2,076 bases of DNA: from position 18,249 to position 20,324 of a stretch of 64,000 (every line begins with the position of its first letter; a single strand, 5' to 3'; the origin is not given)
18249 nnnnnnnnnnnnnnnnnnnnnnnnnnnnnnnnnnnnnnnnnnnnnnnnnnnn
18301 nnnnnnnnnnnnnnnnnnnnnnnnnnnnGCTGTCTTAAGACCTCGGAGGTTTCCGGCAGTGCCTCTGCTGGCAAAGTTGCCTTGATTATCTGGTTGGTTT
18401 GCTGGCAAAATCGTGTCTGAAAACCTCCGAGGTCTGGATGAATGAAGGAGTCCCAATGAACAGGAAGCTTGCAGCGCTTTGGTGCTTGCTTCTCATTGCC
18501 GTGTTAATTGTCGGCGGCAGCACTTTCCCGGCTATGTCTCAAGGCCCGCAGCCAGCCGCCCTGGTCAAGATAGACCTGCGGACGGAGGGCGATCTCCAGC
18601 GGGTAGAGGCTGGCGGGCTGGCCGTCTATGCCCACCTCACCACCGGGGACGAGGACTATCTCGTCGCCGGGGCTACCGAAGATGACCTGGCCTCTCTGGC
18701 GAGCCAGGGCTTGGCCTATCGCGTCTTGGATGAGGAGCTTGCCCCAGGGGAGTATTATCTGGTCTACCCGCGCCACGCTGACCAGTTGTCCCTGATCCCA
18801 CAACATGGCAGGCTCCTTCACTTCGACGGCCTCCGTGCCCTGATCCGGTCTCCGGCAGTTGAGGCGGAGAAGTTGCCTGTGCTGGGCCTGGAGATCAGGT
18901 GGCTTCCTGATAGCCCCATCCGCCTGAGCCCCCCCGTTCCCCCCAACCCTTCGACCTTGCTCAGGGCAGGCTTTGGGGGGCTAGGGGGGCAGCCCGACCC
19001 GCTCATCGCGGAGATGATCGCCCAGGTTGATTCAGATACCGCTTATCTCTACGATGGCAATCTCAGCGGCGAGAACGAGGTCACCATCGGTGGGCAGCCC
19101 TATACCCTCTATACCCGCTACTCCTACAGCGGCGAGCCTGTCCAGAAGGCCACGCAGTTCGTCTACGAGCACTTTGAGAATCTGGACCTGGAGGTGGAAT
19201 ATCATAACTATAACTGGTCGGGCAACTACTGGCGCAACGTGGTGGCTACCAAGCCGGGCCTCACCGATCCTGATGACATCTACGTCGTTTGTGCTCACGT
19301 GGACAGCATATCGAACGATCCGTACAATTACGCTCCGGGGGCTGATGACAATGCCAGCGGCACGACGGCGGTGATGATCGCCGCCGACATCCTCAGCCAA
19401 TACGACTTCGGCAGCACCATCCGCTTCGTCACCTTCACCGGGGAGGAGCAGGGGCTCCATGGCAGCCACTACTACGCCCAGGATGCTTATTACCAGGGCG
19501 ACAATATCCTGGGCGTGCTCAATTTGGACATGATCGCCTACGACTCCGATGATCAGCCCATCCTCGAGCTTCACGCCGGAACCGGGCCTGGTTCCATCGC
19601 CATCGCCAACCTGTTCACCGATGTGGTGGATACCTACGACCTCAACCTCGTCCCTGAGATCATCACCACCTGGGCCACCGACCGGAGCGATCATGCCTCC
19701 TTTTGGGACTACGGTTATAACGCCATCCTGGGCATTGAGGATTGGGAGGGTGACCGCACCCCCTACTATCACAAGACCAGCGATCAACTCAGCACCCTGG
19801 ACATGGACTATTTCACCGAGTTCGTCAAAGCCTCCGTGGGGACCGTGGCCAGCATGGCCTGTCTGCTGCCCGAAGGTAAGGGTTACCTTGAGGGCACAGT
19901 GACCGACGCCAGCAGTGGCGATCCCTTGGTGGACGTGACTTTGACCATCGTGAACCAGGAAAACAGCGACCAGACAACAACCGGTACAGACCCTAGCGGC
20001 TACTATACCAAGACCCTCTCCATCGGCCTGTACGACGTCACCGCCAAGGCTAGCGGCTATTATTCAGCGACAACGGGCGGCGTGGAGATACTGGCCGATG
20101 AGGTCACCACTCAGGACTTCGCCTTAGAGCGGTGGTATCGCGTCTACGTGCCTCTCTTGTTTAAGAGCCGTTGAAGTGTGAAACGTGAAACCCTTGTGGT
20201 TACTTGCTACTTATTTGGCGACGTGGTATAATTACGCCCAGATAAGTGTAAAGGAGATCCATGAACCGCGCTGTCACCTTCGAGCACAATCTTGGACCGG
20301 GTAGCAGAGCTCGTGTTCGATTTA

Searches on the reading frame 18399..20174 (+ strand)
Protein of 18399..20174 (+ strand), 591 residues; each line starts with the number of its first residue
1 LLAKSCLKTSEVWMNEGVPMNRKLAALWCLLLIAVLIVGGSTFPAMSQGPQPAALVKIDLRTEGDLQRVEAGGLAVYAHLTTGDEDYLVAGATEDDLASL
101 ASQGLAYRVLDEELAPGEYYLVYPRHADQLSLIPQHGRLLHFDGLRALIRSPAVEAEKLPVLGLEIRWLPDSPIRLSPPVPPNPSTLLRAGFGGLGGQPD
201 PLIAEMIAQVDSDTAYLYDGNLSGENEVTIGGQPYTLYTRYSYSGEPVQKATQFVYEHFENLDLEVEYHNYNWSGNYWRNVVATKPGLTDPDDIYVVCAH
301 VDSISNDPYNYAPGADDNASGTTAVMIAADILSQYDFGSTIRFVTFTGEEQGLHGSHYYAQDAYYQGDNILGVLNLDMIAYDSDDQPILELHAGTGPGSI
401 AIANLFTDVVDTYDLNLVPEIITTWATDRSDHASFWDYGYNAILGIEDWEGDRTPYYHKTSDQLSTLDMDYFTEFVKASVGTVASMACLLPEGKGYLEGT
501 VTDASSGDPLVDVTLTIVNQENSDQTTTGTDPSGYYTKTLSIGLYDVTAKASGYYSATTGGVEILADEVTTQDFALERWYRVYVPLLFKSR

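Call 19: search_protein_families(library=ncbifam, proteins=[window:18399-20174:+], max_evalue=0.01)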
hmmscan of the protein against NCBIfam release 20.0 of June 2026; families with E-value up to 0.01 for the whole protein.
window:18399-20174:+ (591 aa): 4 families
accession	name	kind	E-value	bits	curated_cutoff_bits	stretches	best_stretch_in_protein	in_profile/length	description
NF045908.1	AminopepLapALeg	equivalog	8.5e-17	61.1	600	1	274-481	186-388/396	aminopeptidase LapA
NF052345.1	S_layer_anammox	exception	1.1e-09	36.3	1400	1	490-577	1308-1392/1596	Kustd1514 family S-layer glycoprotein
NF007568.0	PRK10199.1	equivalog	9.5e-05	21.8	298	1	314-378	140-205/346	aminopeptidase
TIGR01910.1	DapE-ArgE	subfamily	0.00037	19.8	217.6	1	311-369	99-159/373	ArgE/DapE family deacylase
